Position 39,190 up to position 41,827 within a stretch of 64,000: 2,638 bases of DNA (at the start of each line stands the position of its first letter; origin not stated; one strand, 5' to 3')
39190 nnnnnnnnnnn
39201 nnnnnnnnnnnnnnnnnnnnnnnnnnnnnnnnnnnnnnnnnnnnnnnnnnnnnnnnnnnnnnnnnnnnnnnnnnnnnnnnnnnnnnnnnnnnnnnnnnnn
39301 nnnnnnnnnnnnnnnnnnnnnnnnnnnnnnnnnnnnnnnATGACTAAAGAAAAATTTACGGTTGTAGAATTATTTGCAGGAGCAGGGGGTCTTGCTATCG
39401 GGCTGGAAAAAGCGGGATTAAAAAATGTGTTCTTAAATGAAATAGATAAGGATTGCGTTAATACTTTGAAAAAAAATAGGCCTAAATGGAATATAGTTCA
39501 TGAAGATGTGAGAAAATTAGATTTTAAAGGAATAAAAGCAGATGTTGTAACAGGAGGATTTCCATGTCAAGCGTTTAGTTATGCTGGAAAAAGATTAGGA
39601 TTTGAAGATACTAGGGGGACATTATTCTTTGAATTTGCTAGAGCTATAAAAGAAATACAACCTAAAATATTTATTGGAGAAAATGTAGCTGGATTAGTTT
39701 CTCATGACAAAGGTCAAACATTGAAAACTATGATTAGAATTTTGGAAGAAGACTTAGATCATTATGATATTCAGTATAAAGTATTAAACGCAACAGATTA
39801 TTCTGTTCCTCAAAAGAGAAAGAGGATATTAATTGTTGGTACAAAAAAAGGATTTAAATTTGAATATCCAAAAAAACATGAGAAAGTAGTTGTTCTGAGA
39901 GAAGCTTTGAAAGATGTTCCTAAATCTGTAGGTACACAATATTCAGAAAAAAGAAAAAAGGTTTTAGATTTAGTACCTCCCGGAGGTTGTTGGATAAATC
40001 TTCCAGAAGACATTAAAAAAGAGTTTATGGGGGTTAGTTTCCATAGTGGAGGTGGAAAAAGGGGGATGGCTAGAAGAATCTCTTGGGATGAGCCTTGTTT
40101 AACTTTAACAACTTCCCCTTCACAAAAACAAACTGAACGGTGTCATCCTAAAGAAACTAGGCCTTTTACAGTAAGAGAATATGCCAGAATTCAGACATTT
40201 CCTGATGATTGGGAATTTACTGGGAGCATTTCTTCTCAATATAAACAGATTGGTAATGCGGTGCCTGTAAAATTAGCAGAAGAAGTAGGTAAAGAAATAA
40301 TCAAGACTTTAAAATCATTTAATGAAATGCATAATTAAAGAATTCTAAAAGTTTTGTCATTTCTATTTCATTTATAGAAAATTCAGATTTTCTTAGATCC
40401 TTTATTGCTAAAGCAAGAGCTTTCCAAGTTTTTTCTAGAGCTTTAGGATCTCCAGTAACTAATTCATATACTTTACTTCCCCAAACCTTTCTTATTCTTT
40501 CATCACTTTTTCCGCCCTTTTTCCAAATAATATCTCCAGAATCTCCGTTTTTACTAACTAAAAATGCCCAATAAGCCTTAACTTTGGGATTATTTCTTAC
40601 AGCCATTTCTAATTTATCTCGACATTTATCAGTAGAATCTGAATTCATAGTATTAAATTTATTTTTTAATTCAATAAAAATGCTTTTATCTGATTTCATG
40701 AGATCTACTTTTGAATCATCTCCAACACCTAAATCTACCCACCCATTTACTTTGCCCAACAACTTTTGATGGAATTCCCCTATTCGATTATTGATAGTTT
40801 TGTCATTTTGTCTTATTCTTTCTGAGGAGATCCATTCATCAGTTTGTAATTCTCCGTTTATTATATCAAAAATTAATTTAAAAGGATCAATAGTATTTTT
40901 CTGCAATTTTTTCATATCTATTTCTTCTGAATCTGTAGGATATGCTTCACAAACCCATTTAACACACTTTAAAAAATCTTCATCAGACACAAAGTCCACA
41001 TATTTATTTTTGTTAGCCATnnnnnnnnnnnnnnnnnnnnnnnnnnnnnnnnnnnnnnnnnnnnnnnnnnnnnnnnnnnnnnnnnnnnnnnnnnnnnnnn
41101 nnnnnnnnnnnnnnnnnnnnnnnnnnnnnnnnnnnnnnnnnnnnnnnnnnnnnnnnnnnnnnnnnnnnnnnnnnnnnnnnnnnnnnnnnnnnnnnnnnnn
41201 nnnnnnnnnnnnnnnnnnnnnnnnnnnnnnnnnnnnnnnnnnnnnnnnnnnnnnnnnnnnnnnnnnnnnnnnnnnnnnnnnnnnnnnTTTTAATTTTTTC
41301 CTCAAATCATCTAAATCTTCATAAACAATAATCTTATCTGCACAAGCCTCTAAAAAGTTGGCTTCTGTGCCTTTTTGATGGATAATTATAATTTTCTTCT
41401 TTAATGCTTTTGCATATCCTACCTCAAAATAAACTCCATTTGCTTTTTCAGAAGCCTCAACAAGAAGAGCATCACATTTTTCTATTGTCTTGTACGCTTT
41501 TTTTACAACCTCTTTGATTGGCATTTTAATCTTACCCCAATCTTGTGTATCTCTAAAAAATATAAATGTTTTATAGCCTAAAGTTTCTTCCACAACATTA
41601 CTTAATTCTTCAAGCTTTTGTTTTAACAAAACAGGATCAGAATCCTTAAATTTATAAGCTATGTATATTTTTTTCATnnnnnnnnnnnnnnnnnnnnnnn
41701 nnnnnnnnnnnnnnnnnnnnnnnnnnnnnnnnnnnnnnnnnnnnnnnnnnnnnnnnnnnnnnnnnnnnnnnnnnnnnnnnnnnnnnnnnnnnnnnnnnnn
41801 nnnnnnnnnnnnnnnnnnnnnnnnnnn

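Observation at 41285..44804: Four-gene operon of HAD hydrolase, wHTH protein, B12-radical SAM enzyme and nucleoside-deoxyribosyltransferase-like protein: candidate nucleoside/nucleotide-modifying system on a mobile element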

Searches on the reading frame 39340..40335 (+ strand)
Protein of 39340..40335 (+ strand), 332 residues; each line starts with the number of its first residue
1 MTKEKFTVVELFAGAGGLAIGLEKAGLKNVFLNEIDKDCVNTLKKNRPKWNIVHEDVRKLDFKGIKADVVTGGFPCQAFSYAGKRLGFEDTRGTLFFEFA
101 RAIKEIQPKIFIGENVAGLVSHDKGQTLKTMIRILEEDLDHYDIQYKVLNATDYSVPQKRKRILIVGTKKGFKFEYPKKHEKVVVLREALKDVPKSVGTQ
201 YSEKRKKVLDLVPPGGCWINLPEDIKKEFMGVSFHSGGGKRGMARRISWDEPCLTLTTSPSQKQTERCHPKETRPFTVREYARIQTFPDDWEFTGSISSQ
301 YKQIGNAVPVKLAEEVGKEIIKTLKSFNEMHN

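Call 3: search_protein_families(library=pfam, proteins=[window:39340-40335:+], max_evalue=0.1)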
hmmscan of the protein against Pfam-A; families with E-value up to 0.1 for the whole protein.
window:39340-40335:+ (332 aa): 7 families
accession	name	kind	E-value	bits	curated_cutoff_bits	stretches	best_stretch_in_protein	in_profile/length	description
PF00145.23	DNA_methylase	-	1.1e-89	301.5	22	1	6-322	1-324/324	C-5 cytosine-specific DNA methylase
PF13649.12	Methyltransf_25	-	0.0023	19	27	1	8-72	1-70/97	Methyltransferase domain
PF03602.21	Cons_hypoth95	-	0.015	15.4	24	1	5-54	42-91/182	Conserved hypothetical protein 95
PF02475.24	TRM5-TYW2_MTfase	-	0.02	15.3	28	1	3-94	35-132/164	TRM5/TYW2 methyltransferase domain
PF06657.18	Cep57_MT_bd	-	0.027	15.4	31.3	1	123-162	8-50/77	Centrosome microtubule-binding domain of Cep57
PF21572.2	Nop5_56-rel_N_Arc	-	0.032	15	27.8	1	111-199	29-104/128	Archaeal Nop5/56-rel, N-terminal domain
PF08241.18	Methyltransf_11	-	0.063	14.4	21.2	0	13-71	5-65/95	Methyltransferase domain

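Call 4: search_protein_families(library=padloc, proteins=[window:39340-40335:+], max_evalue=0.1)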
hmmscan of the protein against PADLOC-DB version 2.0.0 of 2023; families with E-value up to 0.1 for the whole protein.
window:39340-40335:+ (332 aa): 65 families (the best 25 are shown)
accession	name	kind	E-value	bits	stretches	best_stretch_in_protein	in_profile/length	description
PDLC03330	MTase_II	-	2.1e-127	423.5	1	5-328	98-430/430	Type II methyltransferase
PDLC03272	MTase_II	-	1.3e-110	368.3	1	2-326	71-392/407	Type II methyltransferase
PDLC03378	MTase_II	-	4.8e-105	349.6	1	5-328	2-334/344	Type II methyltransferase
PDLC00026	DruM2|DruM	-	4.7e-85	284.1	1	3-326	2-320/336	DNA cytosine methylase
PDLC00033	DruM2|DruM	-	3e-83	278.1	1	3-325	19-365/368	DNA cytosine methylase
PDLC03234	MTase_II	-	1.8e-81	272.3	2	4-204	3-213/375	Type II methyltransferase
PDLC03326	MTase_II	-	2.8e-71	238.8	2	4-181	3-189/412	Type II methyltransferase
PDLC02650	DrmMII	-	6.7e-70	234.1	2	128-328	200-425/435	DrmMII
PDLC03307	MTase_II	-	8.6e-70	233.9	2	7-133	2-129/382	Type II methyltransferase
PDLC03237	MTase_II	-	1.7e-67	226.2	2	7-173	795-973/1036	Type II methyltransferase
PDLC00027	DruM2|DruM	-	5.1e-65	218.2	2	4-262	10-254/361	DNA cytosine methylase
PDLC00031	DruM2|DruM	-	2.9e-62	208.9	2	3-257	9-249/361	DNA cytosine methylase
PDLC02649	DrmMII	-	5.6e-55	185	3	65-199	114-253/422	DrmMII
PDLC00029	DruM2|DruM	-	1e-54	184.1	1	4-326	3-313/329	DNA cytosine methylase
PDLC03217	MTase_II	-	6.1e-51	171.7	2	4-169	383-545/703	Type II methyltransferase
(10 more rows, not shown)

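Call 5: search_protein_families(library=ncbifam, proteins=[window:39340-40335:+], max_evalue=0.1)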
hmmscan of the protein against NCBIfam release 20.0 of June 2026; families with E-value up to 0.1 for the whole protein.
window:39340-40335:+ (332 aa): 3 families
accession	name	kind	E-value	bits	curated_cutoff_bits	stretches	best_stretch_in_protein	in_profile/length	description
TIGR00675.1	dcm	superfamily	4.5e-84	282.9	100.65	1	8-320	1-329/329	DNA (cytosine-5-)-methyltransferase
NF007772.0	PRK10458.1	subfamily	4e-27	94.9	710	1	3-174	86-292/472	DNA cytosine methylase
TIGR00755.1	ksgA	equivalog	0.00047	19.5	171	1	4-75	29-103/256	16S rRNA (adenine(1518)-N(6)/adenine(1519)-N(6))-dimethyltransferase RsmA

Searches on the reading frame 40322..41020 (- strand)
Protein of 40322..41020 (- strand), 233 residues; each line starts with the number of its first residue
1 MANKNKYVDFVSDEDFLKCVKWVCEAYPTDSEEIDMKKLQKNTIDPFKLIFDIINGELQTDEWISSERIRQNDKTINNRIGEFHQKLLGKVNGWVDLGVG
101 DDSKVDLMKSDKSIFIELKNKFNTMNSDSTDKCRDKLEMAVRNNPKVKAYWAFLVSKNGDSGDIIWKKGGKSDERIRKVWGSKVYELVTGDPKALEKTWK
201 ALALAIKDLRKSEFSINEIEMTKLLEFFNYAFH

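Call 3: search_protein_families(library=pfam, proteins=[window:40322-41020:-], max_evalue=0.1)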
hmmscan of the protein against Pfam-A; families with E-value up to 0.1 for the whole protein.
window:40322-41020:- (233 aa): 3 families
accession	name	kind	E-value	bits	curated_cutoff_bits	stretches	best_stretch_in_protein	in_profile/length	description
PF09553.16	RE_Eco47II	-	1.5e-53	181.9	25.9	1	8-209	1-200/202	Eco47II restriction endonuclease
PF24816.2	Ig_CFAP65__9th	-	0.029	14.8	24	1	118-186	54-122/170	Cilia- and flagella-associated protein 65-like, Ig-like domain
PF25276.1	DUF7870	-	0.06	13.9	27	0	6-66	44-100/174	Domain of unknown function (DUF7870)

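Call 4: search_protein_families(library=padloc, proteins=[window:40322-41020:-], max_evalue=0.1)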
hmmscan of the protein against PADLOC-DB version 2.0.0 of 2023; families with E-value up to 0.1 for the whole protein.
window:40322-41020:- (233 aa): 1 family
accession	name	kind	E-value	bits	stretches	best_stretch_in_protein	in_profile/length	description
PDLC03470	REase_II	-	6.4e-44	148.6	1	5-211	3-222/266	Type II restriction enzyme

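Call 5: search_protein_families(library=ncbifam, proteins=[window:40322-41020:-], max_evalue=0.1)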
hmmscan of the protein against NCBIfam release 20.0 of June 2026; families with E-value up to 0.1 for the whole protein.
window:40322-41020:- (233 aa): 1 family
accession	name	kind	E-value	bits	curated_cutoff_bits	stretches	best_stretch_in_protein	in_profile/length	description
NF045964.1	RNAP_delt_plasma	equivalog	0.0087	16.1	72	1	34-88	6-60/77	DNA-directed RNA polymerase subunit delta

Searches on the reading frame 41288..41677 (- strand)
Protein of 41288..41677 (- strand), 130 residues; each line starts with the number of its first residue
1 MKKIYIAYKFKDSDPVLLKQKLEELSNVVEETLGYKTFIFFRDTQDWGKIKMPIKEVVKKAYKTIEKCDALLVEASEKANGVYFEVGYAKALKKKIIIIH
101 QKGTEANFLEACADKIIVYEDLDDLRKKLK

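Call 3: search_protein_families(library=pfam, proteins=[window:41288-41677:-], max_evalue=0.1)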
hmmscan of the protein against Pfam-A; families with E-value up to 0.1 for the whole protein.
window:41288-41677:- (130 aa): 3 families
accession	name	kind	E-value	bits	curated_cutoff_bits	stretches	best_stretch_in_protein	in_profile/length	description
PF05014.21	Nuc_deoxyrib_tr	-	6.2e-07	30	28.8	1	51-105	46-102/117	Nucleoside 2-deoxyribosyltransferase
PF11071.14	Nuc_deoxyri_tr3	-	0.013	16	23.2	1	27-121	39-128/140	Nucleoside 2-deoxyribosyltransferase YtoQ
PF15891.11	Nuc_deoxyri_tr2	-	0.064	14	30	1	35-101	31-103/105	Nucleoside 2-deoxyribosyltransferase like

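Call 4: search_protein_families(library=padloc, proteins=[window:41288-41677:-], max_evalue=0.1)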
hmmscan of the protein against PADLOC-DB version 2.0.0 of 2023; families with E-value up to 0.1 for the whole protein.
window:41288-41677:- (130 aa): 1 family
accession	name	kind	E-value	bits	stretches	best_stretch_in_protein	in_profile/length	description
PDLC00426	ThsB1|ThsB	-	0.00033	18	1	4-105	240-339/352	TIR-like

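Call 5: search_protein_families(library=ncbifam, proteins=[window:41288-41677:-], max_evalue=0.1)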
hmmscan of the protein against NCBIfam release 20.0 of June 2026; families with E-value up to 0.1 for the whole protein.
window:41288-41677:- (130 aa): 3 families
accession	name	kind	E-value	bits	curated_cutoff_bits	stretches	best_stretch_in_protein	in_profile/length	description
TIGR03646.1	YtoQ_fam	subfamily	0.011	15.8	155.35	1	29-120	44-130/144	YtoQ family protein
NF041172.1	AcrlCoa_red_Thmprot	equivalog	0.012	14.6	500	1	58-128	155-222/334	acryloyl-CoA reductase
NF007458.0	PRK10030.1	equivalog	0.022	14.2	216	1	2-64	86-144/205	YiiX family permuted papain-like enzyme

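Call 11: search_solved_structures(query=window:41288-41677:-, max_evalue=1, show_alignments=3)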
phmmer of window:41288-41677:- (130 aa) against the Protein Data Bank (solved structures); distinct sequences matched with E-value up to 1: 4.
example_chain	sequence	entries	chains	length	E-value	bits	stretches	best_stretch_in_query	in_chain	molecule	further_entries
4jen_A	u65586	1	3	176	0.00017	24.8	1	19-102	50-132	CMP N-GLYCOSIDASE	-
5vto_A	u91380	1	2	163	0.33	14.1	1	37-108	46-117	Blasticidin M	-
7o62_A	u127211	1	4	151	0.48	13.6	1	52-127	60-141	Chains: A,B,C,D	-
8rpt_B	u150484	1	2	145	0.75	13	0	59-101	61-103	2'-deoxynucleoside 5'-phosphate N-hydrolase 1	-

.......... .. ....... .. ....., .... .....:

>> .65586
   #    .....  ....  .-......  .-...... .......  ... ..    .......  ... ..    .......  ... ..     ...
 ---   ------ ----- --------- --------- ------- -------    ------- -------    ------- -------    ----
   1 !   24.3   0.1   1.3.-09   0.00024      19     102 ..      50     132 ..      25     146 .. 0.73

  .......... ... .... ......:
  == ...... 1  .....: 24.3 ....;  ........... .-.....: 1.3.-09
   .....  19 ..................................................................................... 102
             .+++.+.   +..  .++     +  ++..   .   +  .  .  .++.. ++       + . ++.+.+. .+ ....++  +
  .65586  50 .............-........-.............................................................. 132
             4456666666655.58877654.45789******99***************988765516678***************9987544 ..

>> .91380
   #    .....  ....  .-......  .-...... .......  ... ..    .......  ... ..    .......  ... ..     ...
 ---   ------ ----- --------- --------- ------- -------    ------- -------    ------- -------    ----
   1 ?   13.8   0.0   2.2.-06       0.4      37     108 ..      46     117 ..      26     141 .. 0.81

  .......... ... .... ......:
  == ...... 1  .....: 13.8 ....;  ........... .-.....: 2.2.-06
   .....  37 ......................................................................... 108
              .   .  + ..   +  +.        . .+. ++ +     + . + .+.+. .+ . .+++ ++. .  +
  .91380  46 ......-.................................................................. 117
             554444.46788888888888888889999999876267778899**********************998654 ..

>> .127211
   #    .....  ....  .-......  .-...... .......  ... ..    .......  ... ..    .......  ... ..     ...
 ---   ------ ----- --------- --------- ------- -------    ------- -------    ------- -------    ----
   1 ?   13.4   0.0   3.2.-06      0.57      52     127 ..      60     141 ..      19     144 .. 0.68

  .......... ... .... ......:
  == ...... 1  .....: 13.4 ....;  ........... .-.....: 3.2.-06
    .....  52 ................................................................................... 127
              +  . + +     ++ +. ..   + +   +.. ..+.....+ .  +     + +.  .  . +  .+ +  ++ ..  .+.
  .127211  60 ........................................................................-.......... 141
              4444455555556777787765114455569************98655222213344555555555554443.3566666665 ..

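Call 60: search_solved_structures(query=A5, max_evalue=1, show_alignments=3)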
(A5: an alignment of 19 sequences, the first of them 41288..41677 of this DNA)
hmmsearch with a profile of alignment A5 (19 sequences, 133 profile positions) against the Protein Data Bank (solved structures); distinct sequences matched with E-value up to 1: 34.
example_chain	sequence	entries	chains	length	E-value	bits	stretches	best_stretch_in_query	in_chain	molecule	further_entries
4jen_A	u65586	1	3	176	8.7e-07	32.2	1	16-126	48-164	CMP N-GLYCOSIDASE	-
7o62_A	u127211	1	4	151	0.0019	21.4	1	49-95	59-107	Chains: A,B,C,D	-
8rpt_B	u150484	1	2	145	0.0048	20.1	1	55-113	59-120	2'-deoxynucleoside 5'-phosphate N-hydrolase 1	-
2klh_A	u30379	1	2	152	0.0053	20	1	55-112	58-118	c-Myc-responsive protein Rcl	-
6qai_A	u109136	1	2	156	0.0055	19.9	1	52-102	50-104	2-Deoxyribosyltransferase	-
2a0k_A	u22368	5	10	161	0.014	18.6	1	51-99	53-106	Nucleoside 2-deoxyribosyltransferase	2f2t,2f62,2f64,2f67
8rps_C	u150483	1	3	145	0.034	17.4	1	56-113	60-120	2'-deoxynucleoside 5'-phosphate N-hydrolase 1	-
4fyh_A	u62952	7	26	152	0.038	17.2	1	56-112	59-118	Deoxyribonucleoside 5'-monophosphate N-glycosidase | 2'-deoxynucleoside 5'-phosphate N-hydrolase 1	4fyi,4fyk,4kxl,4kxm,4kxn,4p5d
8rqd_C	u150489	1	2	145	0.045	17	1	57-113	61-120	2'-deoxynucleoside 5'-phosphate N-hydrolase 1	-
8os9_A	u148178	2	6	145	0.045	17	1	57-113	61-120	2'-deoxynucleoside 5'-phosphate N-hydrolase 1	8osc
9da1_A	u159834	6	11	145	0.045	17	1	57-113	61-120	5-hydroxymethyl-dUMP N-hydrolase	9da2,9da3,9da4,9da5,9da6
8qhr_A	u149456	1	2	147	0.047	16.9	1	57-113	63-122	2'-deoxynucleoside 5'-phosphate N-hydrolase 1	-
9i3q_A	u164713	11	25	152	0.049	16.8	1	57-113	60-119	5-hydroxymethyl-dUMP N-hydrolase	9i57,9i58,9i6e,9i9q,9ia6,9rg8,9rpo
4p5e_A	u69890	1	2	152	0.05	16.8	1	57-113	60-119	2'-deoxynucleoside 5'-phosphate N-hydrolase 1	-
4jem_A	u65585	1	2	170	0.051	16.8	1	43-128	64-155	CMP/hydroxymethyl CMP hydrolase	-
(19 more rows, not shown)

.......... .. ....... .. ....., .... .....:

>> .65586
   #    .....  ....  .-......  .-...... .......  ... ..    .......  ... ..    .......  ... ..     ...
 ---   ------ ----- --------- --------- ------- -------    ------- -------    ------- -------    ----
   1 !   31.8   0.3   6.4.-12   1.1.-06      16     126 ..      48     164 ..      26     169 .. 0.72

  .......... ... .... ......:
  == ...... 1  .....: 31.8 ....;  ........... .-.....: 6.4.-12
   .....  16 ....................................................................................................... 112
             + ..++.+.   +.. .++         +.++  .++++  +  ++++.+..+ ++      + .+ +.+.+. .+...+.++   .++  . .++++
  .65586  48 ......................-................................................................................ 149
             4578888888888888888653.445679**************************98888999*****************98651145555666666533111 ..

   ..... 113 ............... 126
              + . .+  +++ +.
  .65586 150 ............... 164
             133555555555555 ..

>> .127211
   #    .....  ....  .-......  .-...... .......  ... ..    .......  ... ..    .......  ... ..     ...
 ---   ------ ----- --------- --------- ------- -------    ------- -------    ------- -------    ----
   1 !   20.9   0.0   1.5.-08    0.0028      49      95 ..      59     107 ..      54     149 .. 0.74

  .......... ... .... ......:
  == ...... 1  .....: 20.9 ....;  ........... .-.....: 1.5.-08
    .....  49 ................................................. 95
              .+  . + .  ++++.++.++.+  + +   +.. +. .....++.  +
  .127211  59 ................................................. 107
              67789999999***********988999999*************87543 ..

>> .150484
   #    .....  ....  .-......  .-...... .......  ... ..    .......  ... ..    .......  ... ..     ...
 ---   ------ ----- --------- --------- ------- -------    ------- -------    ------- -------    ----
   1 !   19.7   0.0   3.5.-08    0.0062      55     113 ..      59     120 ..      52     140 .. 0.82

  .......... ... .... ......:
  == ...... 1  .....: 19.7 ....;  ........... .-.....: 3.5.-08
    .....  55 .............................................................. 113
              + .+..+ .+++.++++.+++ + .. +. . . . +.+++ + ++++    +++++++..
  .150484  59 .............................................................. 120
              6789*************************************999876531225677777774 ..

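Call 96: search_protein_families(library=phrogs, proteins=[window:41288-41677:-], max_evalue=0.001)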
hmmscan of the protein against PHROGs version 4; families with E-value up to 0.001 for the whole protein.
window:41288-41677:- (130 aa): 3 families
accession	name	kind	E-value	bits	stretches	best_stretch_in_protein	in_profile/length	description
phrog_16139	-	unknown function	0.00013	22.1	1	55-130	239-315/323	-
phrog_3634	-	unknown function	0.00015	22.5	1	59-106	55-102/237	-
phrog_1817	-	DNA, RNA and nucleotide metabolism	0.00065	20.4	1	55-105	62-115/192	nucleoside 2-deoxyribosyltransferase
